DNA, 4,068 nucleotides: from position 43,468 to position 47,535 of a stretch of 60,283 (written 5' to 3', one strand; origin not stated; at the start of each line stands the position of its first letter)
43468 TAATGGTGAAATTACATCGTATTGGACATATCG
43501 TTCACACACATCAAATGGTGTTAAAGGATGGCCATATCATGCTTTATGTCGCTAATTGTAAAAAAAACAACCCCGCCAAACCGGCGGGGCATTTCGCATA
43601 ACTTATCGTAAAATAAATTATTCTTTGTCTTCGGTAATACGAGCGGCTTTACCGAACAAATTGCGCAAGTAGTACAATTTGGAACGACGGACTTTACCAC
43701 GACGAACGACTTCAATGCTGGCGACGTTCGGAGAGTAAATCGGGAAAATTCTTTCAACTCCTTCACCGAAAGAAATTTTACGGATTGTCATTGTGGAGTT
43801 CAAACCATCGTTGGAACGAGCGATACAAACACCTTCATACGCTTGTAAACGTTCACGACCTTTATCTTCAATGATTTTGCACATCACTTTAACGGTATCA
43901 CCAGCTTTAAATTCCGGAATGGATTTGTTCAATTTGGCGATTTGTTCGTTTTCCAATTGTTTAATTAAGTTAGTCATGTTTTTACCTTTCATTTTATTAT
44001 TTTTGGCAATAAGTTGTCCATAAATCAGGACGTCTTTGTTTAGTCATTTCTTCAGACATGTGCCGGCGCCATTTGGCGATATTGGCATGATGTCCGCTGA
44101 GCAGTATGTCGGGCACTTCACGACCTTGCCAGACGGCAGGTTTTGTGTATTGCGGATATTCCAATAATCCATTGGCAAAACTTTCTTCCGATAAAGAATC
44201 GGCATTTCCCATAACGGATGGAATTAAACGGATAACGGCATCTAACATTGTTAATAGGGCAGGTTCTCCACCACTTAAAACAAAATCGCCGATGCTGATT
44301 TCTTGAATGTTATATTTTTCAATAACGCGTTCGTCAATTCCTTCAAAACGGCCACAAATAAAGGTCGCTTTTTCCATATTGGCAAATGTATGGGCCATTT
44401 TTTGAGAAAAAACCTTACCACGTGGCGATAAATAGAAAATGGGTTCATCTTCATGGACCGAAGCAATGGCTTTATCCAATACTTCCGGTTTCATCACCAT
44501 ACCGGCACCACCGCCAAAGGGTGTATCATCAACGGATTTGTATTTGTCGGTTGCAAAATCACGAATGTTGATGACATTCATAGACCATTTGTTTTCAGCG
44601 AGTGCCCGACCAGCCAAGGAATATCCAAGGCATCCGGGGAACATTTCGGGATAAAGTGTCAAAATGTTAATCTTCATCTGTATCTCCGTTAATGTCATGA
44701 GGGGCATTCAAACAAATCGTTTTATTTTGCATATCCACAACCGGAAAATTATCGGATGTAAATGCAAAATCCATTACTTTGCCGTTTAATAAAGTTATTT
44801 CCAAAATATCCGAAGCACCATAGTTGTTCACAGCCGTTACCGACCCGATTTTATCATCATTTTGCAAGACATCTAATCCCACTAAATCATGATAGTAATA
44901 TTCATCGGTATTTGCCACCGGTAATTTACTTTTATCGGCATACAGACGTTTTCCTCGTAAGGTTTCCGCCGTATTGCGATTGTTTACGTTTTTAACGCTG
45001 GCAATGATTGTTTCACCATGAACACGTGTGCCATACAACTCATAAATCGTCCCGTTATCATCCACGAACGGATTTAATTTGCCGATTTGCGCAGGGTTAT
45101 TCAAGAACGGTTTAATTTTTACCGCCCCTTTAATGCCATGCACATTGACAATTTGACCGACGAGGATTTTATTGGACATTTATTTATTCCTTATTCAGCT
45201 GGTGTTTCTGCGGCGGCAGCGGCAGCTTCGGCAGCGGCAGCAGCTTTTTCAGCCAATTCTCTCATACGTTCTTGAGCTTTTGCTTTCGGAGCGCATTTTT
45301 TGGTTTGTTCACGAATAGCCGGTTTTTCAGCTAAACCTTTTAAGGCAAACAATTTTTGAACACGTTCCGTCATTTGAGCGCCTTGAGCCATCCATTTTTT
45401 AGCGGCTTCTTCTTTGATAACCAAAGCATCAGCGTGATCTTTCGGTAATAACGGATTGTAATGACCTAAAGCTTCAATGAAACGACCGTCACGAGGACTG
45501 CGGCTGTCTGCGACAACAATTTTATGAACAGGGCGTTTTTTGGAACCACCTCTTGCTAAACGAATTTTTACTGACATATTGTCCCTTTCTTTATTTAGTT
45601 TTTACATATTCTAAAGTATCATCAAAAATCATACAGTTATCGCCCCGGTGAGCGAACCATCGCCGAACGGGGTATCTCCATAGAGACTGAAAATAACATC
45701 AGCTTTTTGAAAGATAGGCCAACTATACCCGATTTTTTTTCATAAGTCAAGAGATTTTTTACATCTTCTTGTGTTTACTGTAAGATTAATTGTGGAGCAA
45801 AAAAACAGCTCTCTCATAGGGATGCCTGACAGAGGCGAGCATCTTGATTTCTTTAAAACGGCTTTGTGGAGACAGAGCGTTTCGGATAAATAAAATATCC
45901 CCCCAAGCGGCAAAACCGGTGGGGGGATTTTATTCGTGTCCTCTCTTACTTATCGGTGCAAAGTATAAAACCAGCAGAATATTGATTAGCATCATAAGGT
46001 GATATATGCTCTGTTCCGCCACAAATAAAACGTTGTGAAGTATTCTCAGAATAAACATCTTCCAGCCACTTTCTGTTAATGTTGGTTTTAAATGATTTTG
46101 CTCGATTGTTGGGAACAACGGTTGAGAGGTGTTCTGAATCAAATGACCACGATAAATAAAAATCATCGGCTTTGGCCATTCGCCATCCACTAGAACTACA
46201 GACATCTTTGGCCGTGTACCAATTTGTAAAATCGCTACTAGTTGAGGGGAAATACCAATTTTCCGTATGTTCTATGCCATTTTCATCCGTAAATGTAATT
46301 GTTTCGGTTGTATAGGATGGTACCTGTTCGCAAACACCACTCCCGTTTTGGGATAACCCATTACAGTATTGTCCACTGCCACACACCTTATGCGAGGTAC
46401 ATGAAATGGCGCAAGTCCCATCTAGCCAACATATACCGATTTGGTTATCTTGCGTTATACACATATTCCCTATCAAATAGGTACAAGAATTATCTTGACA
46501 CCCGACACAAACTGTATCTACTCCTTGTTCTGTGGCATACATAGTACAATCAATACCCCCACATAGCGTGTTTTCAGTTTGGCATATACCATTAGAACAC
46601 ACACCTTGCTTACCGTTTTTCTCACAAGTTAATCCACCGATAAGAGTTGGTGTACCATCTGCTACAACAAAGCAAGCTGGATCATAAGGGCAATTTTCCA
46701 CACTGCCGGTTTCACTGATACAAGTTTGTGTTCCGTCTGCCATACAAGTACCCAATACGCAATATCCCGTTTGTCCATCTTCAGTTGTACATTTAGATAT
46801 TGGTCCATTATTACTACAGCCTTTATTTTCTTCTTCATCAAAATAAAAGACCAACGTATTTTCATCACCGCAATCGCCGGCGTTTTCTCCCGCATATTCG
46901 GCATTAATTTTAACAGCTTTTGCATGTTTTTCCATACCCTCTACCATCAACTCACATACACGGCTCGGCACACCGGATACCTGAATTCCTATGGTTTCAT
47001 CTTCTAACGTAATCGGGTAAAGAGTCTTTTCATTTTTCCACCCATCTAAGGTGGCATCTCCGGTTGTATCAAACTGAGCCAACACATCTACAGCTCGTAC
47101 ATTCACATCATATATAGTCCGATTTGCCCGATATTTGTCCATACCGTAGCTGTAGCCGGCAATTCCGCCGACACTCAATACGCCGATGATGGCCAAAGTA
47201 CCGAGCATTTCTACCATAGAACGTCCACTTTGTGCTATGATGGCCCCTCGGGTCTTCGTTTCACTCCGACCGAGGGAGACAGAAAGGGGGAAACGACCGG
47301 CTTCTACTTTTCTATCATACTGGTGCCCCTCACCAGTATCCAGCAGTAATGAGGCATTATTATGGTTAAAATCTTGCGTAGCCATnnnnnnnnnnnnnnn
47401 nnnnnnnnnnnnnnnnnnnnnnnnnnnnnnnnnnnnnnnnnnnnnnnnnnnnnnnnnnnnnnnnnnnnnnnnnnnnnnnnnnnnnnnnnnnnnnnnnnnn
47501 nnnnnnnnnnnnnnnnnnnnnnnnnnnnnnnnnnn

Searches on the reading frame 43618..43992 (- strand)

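Call 37: search_protein_families(library=ncbifam, proteins=[window:43618-43992:-], max_evalue=0.00001)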
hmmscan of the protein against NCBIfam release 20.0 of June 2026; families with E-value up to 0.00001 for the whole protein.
window:43618-43992:- (124 aa): 1 family
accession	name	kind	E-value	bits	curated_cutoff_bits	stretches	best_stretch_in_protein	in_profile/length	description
TIGR01024.1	rplS_bact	equivalog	9.7e-46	154.6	90.7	1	8-122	2-113/114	50S ribosomal protein L19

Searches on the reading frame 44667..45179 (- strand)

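Call 6: search_protein_families(library=pfam, proteins=[window:44667-45179:-], max_evalue=0.01)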
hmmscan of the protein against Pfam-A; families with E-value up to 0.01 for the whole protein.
window:44667-45179:- (170 aa): 4 families
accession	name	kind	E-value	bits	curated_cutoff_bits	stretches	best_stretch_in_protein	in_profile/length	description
PF01782.24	RimM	-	2.7e-18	66.4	23.5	1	7-84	2-83/84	RimM N-terminal domain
PF24986.1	PRC_RimM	-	9.5e-08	32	27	1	96-162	1-68/69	RimM PRC barrel domain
PF05239.21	PRC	-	8.5e-06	26.1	21.2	1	92-160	2-74/78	PRC-barrel domain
PF01247.24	Ribosomal_L35Ae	-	0.0023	18.5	27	0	3-24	58-79/95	Ribosomal protein L35Ae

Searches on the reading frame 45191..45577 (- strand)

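Call 6: search_protein_families(library=pfam, proteins=[window:45191-45577:-], max_evalue=0.01)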
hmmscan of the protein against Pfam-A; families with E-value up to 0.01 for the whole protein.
window:45191-45577:- (128 aa): 1 family
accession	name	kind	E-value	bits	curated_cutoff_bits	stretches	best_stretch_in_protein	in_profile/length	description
PF00886.24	Ribosomal_S16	-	1.6e-24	86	27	1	9-70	1-62/62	Ribosomal protein S16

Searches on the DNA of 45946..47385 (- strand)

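Call 72: search_rna_families(sources=[L027, L031, L015, L008, L034], threshold=gathering)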
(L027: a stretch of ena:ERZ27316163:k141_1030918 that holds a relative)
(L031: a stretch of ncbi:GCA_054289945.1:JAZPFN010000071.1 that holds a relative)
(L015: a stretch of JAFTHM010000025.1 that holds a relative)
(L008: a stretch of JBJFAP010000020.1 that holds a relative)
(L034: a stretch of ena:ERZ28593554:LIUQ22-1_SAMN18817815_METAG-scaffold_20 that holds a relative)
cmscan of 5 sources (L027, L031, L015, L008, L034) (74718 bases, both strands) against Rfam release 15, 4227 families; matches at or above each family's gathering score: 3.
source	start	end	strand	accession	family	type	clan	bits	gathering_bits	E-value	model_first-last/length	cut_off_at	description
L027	19296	19367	-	RF00005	tRNA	Gene; tRNA;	CL00001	70.2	29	3.1e-13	1-71/71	no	tRNA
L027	3043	3116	+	RF00005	tRNA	Gene; tRNA;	CL00001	66.6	29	3.1e-12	1-71/71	no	tRNA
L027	1721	1794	+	RF00005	tRNA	Gene; tRNA;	CL00001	66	29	4.5e-12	1-71/71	no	tRNA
